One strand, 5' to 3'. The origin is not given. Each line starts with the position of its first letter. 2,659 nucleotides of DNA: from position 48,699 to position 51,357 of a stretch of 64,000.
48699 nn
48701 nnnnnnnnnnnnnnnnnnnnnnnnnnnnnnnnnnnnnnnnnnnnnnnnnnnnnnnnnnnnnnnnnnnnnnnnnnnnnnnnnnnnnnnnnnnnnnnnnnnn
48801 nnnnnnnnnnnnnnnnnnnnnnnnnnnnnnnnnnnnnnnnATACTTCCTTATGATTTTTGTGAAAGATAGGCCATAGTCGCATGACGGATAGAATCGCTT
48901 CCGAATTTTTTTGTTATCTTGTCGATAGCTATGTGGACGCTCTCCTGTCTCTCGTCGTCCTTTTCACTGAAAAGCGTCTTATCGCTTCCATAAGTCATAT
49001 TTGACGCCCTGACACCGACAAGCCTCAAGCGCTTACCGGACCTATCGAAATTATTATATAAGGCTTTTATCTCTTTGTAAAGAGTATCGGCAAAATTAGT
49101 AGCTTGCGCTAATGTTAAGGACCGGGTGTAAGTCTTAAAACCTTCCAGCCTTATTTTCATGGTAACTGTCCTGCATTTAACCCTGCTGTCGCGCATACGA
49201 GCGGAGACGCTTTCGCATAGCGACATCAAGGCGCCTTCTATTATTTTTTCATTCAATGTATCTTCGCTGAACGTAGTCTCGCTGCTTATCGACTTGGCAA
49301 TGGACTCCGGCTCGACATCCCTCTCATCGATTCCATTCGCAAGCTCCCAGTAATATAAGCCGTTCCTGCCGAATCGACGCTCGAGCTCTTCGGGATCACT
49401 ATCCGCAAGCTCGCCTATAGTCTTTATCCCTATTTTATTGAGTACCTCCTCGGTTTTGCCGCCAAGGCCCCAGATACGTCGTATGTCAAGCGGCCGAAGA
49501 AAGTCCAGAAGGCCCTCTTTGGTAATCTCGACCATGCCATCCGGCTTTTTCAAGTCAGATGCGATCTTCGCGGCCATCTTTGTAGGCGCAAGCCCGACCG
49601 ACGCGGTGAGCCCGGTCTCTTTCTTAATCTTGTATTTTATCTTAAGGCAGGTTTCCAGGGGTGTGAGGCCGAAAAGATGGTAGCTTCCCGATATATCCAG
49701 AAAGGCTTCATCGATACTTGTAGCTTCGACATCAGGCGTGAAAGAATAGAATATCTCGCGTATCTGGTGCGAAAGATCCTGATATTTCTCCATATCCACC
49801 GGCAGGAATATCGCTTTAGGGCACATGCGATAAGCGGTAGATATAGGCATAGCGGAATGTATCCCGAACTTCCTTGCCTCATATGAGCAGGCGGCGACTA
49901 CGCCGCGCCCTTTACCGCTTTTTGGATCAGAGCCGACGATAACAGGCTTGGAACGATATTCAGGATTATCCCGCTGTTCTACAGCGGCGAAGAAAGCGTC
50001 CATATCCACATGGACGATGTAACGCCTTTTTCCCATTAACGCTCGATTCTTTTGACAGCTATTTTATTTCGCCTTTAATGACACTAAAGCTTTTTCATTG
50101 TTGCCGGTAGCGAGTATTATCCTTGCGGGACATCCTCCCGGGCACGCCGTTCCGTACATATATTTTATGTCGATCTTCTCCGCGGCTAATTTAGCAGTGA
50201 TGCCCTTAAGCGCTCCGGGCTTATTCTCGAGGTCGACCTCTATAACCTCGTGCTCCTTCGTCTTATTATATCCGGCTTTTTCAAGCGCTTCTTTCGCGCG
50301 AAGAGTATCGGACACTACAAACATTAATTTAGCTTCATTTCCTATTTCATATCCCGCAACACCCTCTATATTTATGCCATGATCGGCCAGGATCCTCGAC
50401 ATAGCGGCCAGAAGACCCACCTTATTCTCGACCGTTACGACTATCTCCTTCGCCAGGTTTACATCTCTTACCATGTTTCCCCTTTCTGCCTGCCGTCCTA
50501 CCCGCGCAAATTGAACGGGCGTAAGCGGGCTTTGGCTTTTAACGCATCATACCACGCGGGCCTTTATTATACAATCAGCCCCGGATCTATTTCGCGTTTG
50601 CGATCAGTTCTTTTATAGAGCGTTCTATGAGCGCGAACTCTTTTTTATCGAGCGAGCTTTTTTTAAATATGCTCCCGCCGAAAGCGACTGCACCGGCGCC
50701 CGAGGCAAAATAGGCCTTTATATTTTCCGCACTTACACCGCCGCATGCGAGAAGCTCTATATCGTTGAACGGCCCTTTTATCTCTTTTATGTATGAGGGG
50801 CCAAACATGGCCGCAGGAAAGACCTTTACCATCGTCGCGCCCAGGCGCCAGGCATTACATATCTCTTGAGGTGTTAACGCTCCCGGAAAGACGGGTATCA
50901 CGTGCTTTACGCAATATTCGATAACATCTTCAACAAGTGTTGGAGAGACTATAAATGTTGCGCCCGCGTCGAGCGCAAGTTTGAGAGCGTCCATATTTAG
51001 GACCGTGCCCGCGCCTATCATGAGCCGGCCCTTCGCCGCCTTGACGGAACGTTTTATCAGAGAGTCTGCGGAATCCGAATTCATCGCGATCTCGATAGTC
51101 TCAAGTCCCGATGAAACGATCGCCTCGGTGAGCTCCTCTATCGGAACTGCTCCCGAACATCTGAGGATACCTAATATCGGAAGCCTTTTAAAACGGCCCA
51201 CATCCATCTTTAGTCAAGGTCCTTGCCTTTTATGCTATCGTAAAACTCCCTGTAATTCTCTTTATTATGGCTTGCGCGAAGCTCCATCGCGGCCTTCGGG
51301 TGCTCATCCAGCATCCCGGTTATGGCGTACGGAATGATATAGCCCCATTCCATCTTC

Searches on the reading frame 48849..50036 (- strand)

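Call 38: search_protein_families(library=pfam, proteins=[window:48849-50036:-], max_evalue=0.001)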
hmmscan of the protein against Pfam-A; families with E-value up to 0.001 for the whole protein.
window:48849-50036:- (395 aa): 4 families
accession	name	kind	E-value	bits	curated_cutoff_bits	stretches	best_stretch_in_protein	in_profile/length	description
PF00817.25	IMS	-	1.2e-52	178.3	23.2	1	10-161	1-148/148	impB/mucB/samB family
PF11799.13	IMS_C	-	7.3e-26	91.2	20.7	1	248-348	2-100/109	impB/mucB/samB family C-terminal domain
PF11798.14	IMS_HHH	-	1.7e-08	34.7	24.4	1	176-204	4-32/32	IMS family HHH motif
PF21704.3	POLH-Rev1_HhH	-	8.2e-06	26.4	27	1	185-236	3-56/56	DNApol eta/Rev1, HhH motif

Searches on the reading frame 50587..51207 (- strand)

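Call 38: search_protein_families(library=pfam, proteins=[window:50587-51207:-], max_evalue=0.001)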
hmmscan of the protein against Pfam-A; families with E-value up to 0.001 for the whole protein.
window:50587-51207:- (206 aa): 1 family
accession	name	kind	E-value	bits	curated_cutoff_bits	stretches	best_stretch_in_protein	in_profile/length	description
PF01081.25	Aldolase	-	2.4e-40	138.5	27.8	1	6-196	5-195/196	KDPG and KHG aldolase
